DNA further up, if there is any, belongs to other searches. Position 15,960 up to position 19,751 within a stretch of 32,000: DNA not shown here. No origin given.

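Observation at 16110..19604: Single-chain NfnB-like plus NfnA-like iron-sulfur flavoprotein with an unassigned 245-residue N-terminal domain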

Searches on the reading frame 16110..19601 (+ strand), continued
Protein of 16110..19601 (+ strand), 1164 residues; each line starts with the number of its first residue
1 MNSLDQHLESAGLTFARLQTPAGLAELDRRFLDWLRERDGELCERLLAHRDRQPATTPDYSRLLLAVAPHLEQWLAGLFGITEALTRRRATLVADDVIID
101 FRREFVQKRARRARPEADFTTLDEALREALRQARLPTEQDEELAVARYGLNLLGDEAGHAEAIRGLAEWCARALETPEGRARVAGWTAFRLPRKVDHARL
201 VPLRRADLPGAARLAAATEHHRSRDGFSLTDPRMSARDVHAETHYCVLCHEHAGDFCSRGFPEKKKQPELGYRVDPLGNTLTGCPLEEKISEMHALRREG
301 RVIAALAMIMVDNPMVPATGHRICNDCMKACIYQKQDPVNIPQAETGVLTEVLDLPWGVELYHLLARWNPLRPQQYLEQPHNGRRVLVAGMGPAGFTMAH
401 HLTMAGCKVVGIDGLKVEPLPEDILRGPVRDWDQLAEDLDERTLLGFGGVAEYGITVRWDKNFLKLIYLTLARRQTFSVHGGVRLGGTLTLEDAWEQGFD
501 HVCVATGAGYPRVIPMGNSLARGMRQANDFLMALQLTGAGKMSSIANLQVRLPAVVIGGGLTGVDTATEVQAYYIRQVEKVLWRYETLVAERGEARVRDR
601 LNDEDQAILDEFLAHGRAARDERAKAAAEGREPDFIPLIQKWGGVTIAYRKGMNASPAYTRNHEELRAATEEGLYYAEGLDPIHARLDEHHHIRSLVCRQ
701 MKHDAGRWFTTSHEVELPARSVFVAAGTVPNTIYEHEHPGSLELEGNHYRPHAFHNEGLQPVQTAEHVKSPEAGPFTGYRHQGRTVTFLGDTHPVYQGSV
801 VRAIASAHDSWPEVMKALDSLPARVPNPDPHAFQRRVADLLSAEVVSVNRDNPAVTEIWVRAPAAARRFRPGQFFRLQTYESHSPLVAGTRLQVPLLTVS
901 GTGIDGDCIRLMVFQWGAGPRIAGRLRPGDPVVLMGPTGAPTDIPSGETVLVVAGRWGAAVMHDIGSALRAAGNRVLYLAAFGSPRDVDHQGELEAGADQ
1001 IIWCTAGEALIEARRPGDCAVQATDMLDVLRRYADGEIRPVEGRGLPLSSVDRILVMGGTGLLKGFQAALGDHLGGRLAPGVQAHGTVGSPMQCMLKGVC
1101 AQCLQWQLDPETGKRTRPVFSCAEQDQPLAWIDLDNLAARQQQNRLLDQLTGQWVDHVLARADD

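Call 29: search_solved_structures(query=A1, max_evalue=0.001, show_alignments=5)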
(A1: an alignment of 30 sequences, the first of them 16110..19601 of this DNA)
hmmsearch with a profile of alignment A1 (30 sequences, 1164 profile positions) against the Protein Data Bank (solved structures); distinct sequences matched with E-value up to 0.001: 7.
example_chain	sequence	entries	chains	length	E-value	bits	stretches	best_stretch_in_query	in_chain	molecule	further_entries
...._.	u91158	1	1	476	1e-18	69.6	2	643-739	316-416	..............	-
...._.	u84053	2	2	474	3.9e-16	61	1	449-569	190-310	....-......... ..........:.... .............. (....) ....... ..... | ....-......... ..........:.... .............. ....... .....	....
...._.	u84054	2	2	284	1e-09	39.8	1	844-1009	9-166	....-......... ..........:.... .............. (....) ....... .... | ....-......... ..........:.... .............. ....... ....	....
4ylf_A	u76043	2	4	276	1.2e-09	39.6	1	847-999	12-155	Dihydroorotate dehydrogenase B (NAD(+)), electron transfer subunit homolog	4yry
4ylf_B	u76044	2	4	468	3.3e-06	28.2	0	471-569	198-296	Dihydropyrimidine dehydrogenase subunit A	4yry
8oh5_C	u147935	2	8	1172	2.7e-05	25.1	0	375-425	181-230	Formate dehydrogenase-O, major subunit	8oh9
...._B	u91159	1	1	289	0.00041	21.2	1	849-998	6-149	Ferredoxin-NADP(+) reductase subunit alpha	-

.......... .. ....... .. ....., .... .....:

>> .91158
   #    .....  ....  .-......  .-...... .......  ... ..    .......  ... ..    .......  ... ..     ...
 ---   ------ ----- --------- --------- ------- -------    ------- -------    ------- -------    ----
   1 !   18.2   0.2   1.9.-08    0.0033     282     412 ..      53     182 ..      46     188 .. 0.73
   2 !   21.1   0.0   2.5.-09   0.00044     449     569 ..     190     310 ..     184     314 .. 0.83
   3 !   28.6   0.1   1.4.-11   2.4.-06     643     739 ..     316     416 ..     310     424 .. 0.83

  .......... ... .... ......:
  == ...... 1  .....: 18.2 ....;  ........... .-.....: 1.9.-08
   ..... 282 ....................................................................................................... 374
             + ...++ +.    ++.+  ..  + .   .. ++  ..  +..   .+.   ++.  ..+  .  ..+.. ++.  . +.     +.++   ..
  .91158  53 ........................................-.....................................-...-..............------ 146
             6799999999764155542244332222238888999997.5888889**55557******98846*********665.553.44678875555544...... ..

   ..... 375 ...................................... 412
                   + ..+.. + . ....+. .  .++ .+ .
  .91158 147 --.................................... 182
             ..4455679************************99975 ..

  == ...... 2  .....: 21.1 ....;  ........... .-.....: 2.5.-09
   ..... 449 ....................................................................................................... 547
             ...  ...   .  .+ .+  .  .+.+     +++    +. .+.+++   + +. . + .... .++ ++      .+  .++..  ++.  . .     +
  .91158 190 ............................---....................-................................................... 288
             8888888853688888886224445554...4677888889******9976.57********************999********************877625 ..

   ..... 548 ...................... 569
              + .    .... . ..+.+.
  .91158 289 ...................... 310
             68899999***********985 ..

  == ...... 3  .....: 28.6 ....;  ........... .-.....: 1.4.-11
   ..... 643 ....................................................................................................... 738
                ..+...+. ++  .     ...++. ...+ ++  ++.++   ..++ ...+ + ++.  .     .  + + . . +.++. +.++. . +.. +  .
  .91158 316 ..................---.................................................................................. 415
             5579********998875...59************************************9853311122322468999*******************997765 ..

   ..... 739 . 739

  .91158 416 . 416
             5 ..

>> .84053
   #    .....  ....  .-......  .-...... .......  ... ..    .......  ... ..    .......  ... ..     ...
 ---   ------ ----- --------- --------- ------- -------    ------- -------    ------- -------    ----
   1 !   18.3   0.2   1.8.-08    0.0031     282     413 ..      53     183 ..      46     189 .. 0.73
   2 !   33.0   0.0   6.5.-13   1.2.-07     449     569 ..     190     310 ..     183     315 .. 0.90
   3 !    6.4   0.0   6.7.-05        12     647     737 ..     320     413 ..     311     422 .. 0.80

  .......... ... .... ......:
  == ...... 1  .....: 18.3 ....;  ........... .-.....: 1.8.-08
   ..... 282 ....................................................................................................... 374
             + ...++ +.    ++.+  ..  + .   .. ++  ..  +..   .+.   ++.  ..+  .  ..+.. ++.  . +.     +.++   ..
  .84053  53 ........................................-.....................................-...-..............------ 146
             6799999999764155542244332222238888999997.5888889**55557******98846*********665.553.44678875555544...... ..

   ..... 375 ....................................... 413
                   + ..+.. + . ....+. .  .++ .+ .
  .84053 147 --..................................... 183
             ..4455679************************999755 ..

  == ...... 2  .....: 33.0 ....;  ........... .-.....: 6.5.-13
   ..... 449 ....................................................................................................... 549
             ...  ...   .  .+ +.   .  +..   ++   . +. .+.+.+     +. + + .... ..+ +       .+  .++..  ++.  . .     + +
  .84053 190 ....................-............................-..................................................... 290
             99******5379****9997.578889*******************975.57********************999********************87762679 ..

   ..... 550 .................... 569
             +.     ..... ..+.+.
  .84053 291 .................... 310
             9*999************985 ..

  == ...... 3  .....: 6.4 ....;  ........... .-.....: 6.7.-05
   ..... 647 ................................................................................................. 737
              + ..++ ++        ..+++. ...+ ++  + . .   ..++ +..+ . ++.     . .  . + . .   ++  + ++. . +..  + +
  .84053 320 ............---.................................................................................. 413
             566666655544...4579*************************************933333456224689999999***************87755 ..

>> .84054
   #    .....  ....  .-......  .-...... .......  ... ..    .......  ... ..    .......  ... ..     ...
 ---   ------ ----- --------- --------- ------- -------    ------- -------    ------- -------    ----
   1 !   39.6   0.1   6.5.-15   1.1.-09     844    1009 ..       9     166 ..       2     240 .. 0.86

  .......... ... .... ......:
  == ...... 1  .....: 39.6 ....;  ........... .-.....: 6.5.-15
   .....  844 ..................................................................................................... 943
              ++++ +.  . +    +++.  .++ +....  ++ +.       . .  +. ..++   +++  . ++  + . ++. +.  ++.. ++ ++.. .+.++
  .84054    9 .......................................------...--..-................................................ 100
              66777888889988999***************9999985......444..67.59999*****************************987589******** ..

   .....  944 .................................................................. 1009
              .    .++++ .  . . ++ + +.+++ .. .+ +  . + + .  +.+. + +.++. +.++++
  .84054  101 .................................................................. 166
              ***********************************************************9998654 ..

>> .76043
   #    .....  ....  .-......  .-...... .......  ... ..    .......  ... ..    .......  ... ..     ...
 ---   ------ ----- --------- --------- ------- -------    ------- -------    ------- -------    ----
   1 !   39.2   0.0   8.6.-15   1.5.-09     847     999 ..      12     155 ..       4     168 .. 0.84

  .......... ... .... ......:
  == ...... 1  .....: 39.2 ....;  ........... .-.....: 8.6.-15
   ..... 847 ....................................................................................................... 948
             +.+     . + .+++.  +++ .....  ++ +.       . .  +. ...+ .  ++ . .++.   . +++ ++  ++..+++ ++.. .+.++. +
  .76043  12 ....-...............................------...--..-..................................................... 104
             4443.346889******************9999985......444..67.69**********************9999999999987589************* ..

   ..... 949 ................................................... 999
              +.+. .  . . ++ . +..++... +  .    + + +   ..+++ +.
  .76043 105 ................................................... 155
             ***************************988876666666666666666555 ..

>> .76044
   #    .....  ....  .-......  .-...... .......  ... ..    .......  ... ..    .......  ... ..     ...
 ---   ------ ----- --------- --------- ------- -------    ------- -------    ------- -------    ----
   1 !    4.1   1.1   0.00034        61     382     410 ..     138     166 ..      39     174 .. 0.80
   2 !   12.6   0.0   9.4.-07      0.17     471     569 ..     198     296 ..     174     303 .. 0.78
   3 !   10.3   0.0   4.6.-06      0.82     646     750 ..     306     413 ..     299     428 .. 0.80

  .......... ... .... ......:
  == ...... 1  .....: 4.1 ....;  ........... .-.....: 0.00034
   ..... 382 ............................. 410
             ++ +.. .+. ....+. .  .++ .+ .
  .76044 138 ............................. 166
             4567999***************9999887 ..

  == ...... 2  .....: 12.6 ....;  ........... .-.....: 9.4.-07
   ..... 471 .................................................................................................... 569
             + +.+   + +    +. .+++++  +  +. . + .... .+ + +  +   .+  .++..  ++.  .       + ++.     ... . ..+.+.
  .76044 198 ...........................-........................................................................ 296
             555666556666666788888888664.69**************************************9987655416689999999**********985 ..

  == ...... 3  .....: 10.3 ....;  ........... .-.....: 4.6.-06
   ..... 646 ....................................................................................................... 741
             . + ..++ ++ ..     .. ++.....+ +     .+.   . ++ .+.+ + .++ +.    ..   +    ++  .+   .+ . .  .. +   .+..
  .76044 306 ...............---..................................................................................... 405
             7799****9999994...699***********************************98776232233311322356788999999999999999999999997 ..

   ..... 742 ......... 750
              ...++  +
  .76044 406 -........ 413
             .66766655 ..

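Call 33: predict_structure(alignment_id=A1)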
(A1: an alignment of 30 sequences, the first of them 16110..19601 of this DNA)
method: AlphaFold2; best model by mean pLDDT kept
length: 1164 residues; sequences in the alignment: 30
mean_pLDDT: 69.0   pTM: 0.70
mean pLDDT of the five models: 69.0, 68.9, 65.4, 63.9, 59.1
residues with pLDDT >= 90: 211; 70-90: 454; 50-70: 183; < 50: 316
segments of 3 or more residues with pLDDT < 50: 192-202, 220-232, 243-287, 317-346, 439-460, 507-532, 549-567, 645-685, 689-693, 705-708, 719-738, 741-749, 764-776, 791-799, 1089-1111, 1113-1124
pLDDT, mean of each block of 10 residues (from residue 1): 82 88 90 95 90 63 91 95 91 81 88 87 93 85 92 90 94 89 83 44 53 53 38 57 44 34 32 33 46 78 89 59 34 32 55 91 91 75 86 80 90 69 88 70 35 34 76 87 60 83 61 32 42 55 67 33 44 76 92 88 81 90 87 70 48 36 38 37 48 52 50 58 32 43 45 51 43 48 68 46 67 85 67 87 90 81 86 79 83 78 86 73 89 75 86 77 81 92 80 88 88 88 90 87 80 82 82 83 71 39 41 42 61 63 69 88 71
secondary structure, 60 per line:
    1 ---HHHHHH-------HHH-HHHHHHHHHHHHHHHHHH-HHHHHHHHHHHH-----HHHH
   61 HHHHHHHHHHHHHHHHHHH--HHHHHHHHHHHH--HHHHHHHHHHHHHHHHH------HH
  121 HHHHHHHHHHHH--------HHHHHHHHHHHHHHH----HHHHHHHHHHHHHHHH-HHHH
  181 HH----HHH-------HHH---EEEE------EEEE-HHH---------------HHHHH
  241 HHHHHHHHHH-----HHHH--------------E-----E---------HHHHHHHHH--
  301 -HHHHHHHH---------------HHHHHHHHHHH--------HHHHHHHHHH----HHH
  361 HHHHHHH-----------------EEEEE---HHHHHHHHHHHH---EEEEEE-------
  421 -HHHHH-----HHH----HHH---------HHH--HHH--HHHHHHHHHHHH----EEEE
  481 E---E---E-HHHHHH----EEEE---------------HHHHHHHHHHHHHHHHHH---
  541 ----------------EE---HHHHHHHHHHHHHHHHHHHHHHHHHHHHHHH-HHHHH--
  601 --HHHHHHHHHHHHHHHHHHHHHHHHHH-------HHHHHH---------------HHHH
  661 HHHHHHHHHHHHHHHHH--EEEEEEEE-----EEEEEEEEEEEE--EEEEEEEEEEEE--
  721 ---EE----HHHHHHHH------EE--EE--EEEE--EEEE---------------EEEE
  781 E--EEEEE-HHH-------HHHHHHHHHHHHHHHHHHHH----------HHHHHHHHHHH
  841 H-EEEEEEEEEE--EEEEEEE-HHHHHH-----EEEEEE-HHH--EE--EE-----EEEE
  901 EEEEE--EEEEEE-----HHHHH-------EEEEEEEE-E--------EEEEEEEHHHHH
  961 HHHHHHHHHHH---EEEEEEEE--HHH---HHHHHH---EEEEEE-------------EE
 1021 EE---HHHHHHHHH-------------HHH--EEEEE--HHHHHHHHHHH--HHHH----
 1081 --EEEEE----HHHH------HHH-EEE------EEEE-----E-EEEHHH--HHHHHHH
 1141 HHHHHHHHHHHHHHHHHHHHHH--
elements in order (helices of 4 or more, strands of 3 or more residues): H4-9 H21-38 H40-51 H57-79 H82-93 H96-112 H119-132 H141-155 H160-175 H177-182 E203-206 E213-216 H236-250 H256-259 H290-298 H302-309 H325-335 H344-353 H358-367 E385-389 H393-404 E408-413 H422-426 H461-472 E477-481 H491-496 E501-504 H520-537 H562-592 H594-598 H603-628 H636-641 H657-677 E680-687 E693-704 E707-718 H730-737 E752-755 E758-761 E777-781 E784-788 H800-819 H830-841 E843-852 E855-861 H863-868 E874-879 E897-905 E908-913 H919-923 E931-938 E949-955 H956-971 E975-982 H991-996 E1000-1005 E1019-1022 H1026-1034 E1053-1057 H1060-1070 H1073-1076 E1083-1087 H1092-1095 E1106-1108 E1115-1118 E1126-1128 H1134-1162
